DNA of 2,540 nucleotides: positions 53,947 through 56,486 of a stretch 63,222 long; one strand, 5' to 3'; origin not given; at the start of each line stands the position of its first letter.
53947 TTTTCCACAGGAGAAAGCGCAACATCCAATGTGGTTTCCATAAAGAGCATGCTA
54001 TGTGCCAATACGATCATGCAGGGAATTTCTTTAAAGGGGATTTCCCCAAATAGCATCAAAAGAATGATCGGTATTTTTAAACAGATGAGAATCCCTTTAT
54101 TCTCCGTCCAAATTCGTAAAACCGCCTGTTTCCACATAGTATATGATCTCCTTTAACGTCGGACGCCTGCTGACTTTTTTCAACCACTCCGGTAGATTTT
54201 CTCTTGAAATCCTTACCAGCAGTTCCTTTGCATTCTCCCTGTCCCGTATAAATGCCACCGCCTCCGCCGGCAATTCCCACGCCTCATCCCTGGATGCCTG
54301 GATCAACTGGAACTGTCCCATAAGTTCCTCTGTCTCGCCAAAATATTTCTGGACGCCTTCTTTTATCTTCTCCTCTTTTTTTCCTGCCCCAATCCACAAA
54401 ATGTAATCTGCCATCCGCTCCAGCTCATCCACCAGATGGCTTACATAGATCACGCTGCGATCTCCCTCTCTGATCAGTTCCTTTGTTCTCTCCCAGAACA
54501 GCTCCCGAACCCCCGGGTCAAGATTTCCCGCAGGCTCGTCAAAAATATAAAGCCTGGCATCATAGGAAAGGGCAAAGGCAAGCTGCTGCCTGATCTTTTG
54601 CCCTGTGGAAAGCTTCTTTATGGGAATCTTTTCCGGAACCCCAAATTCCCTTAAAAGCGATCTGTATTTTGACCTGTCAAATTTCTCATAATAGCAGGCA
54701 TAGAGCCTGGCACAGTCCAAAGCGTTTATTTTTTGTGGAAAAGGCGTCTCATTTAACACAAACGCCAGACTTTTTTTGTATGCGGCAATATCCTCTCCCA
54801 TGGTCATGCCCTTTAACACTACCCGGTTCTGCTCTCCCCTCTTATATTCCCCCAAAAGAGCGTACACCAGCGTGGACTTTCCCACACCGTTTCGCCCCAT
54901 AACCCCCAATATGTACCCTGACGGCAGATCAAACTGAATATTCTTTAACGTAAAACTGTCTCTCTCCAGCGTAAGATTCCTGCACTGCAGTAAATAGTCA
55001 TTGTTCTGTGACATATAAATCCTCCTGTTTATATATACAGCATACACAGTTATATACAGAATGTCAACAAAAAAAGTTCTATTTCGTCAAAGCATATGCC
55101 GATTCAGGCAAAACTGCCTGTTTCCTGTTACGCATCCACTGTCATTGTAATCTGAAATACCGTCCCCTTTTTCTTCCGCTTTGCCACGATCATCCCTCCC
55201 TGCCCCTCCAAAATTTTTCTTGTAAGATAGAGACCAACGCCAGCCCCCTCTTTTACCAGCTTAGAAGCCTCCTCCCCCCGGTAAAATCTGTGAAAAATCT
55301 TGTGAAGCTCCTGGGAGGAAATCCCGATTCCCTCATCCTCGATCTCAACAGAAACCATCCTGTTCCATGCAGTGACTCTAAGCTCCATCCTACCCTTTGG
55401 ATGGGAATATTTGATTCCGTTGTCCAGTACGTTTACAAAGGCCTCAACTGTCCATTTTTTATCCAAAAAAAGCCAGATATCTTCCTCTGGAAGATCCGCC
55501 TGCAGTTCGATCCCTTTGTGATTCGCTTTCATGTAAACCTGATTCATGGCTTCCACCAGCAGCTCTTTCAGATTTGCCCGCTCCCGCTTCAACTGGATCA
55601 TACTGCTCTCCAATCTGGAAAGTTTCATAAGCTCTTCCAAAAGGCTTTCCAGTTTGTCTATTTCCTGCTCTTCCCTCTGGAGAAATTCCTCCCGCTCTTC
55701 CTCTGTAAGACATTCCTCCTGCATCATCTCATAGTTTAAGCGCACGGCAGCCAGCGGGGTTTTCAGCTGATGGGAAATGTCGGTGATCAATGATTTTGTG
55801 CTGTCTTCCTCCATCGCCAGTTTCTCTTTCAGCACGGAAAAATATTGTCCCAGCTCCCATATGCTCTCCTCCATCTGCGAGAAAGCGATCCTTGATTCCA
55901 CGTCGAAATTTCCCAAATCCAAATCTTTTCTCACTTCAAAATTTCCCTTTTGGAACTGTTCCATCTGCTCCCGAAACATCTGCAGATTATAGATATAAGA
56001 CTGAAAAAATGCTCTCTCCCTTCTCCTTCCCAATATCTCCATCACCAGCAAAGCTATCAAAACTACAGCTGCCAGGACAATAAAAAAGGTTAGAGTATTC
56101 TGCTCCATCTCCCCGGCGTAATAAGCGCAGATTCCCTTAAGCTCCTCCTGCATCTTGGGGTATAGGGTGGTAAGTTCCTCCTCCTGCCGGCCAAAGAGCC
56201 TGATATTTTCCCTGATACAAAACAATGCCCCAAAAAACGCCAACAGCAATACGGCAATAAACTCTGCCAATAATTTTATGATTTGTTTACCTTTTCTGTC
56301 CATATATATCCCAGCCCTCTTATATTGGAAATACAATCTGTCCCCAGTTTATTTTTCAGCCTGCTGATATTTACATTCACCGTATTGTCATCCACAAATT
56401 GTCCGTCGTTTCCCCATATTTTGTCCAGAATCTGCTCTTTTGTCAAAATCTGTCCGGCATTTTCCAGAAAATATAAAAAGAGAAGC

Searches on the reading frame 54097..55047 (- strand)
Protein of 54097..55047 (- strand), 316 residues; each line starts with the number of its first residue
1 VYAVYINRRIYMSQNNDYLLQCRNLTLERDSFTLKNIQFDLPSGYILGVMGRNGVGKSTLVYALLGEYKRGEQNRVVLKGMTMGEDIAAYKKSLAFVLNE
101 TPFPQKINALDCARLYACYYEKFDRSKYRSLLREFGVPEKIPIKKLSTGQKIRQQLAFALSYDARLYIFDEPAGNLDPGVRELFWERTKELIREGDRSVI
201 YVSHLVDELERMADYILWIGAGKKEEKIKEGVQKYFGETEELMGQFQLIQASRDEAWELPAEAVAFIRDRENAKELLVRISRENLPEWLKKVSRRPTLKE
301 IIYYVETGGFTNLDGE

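Call 49: search_protein_families(library=pfam, proteins=[window:54097-55047:-], max_evalue=0.00001)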
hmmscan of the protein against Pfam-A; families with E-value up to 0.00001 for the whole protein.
window:54097-55047:- (316 aa): 2 families
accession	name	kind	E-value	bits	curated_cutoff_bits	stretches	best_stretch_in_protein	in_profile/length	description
PF00005.33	ABC_tran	-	9.3e-19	68.8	25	1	34-173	1-136/137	ABC transporter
PF13304.12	AAA_21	-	3.1e-06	27.9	27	0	140-204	232-298/304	AAA domain, putative AbiEii toxin, Type IV TA system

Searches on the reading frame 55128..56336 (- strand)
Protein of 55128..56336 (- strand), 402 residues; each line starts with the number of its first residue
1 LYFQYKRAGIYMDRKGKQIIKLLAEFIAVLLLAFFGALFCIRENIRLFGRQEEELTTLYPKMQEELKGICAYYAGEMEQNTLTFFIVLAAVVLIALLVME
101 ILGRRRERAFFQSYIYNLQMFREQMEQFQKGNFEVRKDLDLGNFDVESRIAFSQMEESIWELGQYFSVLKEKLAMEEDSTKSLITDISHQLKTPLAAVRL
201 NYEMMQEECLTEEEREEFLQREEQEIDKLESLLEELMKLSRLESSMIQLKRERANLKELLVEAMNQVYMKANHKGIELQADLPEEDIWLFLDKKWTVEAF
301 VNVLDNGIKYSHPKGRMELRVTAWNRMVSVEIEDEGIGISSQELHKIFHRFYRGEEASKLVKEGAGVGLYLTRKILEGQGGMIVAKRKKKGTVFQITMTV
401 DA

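Call 49: search_protein_families(library=pfam, proteins=[window:55128-56336:-], max_evalue=0.00001)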
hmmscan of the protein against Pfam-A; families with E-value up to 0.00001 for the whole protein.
window:55128-56336:- (402 aa): 2 families
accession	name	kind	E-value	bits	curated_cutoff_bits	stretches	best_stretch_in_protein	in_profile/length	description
PF02518.31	HATPase_c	-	2e-19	70.5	26.4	1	294-399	4-108/111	Histidine kinase-, DNA gyrase B-, and HSP90-like ATPase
PF00512.31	HisKA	-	4.7e-13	49.4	26.9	1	183-244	5-65/66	His Kinase A (phospho-acceptor) domain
